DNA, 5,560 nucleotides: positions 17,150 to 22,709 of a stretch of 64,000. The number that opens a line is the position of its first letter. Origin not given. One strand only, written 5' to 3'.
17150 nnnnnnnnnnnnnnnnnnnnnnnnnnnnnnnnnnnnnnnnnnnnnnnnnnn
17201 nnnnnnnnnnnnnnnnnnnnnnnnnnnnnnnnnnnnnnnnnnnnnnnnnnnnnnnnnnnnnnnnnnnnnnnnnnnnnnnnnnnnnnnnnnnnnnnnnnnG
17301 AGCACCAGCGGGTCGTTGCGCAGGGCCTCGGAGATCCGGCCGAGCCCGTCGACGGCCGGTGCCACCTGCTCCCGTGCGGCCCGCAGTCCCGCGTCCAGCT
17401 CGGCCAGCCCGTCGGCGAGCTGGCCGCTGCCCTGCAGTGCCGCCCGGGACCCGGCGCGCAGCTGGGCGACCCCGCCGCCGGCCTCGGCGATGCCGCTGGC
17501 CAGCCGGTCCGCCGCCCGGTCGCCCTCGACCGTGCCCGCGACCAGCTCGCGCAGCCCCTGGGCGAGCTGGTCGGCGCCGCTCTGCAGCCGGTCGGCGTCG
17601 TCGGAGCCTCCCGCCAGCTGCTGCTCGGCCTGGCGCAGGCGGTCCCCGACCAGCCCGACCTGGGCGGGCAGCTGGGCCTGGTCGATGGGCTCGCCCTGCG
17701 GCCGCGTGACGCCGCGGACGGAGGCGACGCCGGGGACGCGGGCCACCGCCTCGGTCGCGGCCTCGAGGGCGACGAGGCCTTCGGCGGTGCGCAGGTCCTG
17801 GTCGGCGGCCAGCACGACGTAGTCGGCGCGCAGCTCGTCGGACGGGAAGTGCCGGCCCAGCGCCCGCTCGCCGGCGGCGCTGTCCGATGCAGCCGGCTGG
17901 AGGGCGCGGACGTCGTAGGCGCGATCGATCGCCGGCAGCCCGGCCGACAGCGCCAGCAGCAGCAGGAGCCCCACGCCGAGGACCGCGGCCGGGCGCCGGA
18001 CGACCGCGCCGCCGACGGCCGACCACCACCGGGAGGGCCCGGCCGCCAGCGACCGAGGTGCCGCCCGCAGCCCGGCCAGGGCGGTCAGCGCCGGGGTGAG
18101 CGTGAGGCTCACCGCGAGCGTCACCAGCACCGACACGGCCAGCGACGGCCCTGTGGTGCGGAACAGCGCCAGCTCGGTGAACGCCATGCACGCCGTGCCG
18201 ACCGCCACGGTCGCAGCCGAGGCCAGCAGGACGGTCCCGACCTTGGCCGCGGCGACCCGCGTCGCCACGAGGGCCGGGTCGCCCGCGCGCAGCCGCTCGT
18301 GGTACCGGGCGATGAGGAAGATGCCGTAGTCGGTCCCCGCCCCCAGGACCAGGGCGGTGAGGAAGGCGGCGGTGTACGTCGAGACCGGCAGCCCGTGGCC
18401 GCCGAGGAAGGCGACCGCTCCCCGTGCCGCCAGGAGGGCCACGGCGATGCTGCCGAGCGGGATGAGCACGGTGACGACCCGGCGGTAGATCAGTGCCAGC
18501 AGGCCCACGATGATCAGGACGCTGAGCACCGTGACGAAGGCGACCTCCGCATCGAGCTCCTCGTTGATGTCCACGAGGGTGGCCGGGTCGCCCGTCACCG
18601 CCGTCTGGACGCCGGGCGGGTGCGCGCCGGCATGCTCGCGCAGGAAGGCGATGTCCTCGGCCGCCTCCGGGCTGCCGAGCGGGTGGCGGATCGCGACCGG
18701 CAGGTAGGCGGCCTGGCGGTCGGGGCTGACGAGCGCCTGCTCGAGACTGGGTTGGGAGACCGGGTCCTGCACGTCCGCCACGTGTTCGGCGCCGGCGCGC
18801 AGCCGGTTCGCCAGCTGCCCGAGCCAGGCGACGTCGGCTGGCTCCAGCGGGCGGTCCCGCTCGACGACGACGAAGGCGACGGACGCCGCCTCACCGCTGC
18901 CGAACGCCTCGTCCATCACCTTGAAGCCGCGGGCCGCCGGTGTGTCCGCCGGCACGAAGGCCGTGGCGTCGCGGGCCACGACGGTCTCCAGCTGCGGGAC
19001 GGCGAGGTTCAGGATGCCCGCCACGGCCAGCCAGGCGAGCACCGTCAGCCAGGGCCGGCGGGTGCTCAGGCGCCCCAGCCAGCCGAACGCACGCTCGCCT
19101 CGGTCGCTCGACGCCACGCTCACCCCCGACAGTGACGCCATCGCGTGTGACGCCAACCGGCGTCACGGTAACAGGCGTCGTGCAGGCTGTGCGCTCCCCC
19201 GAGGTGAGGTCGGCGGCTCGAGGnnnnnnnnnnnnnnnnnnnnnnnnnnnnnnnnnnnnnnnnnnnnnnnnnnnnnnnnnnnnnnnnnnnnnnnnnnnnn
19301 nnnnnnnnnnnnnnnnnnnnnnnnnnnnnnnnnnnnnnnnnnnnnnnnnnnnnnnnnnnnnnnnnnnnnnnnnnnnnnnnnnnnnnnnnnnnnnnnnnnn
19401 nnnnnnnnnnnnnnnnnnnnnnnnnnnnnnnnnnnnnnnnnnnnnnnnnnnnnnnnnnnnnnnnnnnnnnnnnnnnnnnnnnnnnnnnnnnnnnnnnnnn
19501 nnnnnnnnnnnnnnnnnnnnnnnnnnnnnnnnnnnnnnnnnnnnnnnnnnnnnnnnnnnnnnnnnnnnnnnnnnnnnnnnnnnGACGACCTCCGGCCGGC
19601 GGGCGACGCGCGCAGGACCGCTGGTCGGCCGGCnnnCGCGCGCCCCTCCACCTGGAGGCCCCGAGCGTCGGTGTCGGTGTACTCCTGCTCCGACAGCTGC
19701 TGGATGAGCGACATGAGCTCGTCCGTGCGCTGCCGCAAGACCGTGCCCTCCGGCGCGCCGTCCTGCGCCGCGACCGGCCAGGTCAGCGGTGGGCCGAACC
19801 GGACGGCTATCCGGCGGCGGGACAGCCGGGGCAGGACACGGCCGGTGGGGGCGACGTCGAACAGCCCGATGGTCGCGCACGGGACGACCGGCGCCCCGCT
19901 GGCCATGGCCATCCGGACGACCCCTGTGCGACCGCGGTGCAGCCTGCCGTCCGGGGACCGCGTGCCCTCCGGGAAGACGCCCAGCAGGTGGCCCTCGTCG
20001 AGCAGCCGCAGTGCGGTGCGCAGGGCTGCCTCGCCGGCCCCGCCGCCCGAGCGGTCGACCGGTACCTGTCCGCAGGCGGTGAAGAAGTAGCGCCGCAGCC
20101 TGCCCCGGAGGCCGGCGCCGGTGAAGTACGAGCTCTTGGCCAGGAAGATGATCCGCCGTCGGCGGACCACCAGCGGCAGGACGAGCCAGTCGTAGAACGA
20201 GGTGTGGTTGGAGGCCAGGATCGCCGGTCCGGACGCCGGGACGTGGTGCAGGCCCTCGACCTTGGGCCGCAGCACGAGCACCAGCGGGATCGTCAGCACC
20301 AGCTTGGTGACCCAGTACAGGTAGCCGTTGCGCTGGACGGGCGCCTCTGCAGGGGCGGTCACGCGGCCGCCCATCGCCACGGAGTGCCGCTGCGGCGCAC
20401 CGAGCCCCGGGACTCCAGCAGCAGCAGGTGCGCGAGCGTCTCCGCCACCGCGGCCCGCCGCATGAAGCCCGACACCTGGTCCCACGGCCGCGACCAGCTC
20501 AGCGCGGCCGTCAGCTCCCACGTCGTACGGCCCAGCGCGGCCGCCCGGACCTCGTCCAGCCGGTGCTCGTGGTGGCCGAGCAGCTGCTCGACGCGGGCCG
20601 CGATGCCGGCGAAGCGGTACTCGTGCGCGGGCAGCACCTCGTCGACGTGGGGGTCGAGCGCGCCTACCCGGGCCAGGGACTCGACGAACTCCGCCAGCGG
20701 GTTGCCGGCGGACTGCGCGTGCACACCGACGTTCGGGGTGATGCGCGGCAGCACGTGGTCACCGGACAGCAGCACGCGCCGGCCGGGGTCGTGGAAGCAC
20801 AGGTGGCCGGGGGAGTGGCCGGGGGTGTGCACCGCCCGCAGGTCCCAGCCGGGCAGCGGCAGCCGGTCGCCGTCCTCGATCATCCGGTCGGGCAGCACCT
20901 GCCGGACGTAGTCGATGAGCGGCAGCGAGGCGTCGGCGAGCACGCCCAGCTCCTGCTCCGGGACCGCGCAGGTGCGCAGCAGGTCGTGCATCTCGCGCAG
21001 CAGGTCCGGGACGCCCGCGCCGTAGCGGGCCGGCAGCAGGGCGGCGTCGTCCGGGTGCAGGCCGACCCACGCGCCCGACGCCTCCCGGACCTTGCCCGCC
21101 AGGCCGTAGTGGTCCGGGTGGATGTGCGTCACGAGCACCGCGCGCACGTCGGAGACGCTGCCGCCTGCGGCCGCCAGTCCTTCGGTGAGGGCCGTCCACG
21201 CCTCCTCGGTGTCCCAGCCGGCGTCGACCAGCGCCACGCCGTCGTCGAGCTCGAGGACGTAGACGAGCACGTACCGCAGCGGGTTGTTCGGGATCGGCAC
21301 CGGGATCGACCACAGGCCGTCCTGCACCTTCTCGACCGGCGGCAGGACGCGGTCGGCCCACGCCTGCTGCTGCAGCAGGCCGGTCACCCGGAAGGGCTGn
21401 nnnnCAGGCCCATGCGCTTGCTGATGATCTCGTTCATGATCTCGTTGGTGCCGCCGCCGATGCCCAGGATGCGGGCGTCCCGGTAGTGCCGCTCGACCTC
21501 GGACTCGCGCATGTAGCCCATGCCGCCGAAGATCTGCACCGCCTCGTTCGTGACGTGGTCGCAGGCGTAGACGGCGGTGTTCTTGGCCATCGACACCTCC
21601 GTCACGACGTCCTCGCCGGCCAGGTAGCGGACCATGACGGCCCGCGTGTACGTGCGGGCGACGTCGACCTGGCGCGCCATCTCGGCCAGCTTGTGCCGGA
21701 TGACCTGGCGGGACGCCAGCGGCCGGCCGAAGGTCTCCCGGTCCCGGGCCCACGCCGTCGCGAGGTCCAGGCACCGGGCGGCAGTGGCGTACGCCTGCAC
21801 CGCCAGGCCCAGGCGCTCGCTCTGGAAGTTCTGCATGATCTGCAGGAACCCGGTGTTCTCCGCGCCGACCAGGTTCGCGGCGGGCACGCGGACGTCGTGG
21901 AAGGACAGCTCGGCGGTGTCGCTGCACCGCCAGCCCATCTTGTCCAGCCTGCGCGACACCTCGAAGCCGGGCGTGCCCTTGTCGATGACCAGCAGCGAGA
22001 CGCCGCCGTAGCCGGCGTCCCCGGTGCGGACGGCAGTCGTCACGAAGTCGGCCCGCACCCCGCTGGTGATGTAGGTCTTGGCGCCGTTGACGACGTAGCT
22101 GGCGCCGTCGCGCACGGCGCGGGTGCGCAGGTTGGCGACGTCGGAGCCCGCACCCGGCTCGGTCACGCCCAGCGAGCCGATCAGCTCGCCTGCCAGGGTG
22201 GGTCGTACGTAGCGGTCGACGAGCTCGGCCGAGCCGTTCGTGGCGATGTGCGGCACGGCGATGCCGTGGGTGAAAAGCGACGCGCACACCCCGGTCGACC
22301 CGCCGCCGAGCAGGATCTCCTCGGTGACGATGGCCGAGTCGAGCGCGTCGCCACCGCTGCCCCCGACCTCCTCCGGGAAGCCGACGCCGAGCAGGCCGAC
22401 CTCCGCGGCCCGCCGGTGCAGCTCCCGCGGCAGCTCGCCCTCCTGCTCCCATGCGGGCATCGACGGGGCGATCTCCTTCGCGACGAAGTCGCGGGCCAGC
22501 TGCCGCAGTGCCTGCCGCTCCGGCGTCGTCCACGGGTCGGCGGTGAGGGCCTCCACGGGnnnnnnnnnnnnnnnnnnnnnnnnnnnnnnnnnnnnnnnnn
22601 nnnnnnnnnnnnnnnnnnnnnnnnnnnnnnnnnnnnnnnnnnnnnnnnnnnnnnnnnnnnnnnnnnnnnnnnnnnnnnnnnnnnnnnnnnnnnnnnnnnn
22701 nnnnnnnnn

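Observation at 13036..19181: Recurrent 50-bp operator architecture (four GTGAC-type pentamers on a strict 15-bp period) in front of three neighbouring operons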

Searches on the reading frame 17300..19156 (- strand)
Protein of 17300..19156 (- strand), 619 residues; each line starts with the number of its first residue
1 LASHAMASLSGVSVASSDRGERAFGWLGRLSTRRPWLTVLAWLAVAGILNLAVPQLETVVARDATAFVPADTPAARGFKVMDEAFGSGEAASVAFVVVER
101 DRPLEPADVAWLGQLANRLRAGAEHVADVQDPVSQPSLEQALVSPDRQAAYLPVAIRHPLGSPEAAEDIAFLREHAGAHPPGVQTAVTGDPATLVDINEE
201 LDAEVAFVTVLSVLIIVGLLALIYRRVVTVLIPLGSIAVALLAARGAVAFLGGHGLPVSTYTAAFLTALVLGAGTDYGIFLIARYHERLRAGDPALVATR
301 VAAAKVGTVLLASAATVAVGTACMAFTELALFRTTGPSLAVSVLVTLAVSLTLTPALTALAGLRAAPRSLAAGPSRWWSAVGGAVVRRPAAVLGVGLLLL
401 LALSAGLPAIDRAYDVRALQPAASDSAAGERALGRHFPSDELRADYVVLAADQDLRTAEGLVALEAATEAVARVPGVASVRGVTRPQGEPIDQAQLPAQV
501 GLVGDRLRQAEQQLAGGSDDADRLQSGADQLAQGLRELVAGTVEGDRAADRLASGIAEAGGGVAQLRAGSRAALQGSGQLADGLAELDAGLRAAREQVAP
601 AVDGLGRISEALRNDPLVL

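Call 12: search_protein_families(library=pfam, proteins=[window:17300-19156:-], max_evalue=0.01)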
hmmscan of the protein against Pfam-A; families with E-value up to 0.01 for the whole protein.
window:17300-19156:- (619 aa): 2 families
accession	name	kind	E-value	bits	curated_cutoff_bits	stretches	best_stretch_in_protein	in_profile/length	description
PF03176.21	MMPL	-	3.6e-75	253.4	20.5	1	67-391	2-332/333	MMPL family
PF00873.25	ACR_tran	-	5.4e-06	24.8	28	1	179-360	310-488/1021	AcrB/AcrD/AcrF family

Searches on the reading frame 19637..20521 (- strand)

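Call 12: search_protein_families(library=pfam, proteins=[window:19637-20521:-], max_evalue=0.01)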
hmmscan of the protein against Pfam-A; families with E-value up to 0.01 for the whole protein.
window:19637-20521:- (295 aa): 1 family
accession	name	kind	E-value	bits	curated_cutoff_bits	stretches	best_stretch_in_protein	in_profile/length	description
PF01553.26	Acyltransferase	-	2.5e-29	102.2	23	1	86-216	2-130/132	Acyltransferase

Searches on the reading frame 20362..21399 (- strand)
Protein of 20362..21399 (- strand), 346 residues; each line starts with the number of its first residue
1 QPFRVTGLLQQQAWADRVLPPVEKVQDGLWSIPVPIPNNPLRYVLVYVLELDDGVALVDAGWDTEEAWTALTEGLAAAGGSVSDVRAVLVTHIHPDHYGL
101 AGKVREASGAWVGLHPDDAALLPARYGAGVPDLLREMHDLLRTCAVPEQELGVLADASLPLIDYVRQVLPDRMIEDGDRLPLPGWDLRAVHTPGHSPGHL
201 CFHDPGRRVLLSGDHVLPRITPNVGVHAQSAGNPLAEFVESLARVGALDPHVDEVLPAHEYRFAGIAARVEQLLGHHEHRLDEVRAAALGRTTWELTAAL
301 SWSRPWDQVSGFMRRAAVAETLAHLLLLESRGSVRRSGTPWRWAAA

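Call 17: search_protein_families(library=pfam, proteins=[window:20362-21399:-], max_evalue=0.001)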
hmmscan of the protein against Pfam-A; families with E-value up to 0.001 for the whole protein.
window:20362-21399:- (346 aa): 3 families
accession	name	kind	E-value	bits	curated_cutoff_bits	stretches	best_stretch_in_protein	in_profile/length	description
PF00753.33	Lactamase_B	-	6.5e-30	105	22.7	1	42-252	4-191/196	Metallo-beta-lactamase superfamily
PF12706.13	Lactamase_B_2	-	0.00011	22.4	27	1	57-106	4-52/200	Beta-lactamase superfamily domain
PF19583.5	ODP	-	0.00032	21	27.2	0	175-214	94-135/194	ODP family beta lactamase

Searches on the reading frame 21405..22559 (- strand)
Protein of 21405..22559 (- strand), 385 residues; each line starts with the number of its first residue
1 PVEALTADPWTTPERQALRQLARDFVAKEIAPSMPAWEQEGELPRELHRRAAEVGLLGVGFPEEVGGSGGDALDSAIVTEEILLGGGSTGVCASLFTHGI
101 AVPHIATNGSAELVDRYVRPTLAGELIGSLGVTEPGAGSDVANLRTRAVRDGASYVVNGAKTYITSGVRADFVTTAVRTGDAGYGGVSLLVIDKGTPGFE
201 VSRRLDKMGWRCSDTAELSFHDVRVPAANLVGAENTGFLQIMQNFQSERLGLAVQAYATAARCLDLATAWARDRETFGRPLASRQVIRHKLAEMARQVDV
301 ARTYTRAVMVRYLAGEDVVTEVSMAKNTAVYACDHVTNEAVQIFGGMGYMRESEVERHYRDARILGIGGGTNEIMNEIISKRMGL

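Call 17: search_protein_families(library=pfam, proteins=[window:21405-22559:-], max_evalue=0.001)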
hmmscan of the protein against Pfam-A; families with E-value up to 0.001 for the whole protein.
window:21405-22559:- (385 aa): 4 families
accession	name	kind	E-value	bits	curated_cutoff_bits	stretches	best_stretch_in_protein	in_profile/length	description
PF00441.29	Acyl-CoA_dh_1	-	5.1e-46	157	22.4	1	235-383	1-149/150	Acyl-CoA dehydrogenase, C-terminal domain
PF02771.21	Acyl-CoA_dh_N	-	1.2e-28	100.2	22.9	1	12-125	1-113/113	Acyl-CoA dehydrogenase, N-terminal domain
PF02770.24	Acyl-CoA_dh_M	-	7.9e-24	84.1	33.3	1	130-223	2-97/97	Acyl-CoA dehydrogenase, middle domain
PF08028.16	Acyl-CoA_dh_2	-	3.4e-16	60.2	22.7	1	251-366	2-127/134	Acyl-CoA dehydrogenase, C-terminal domain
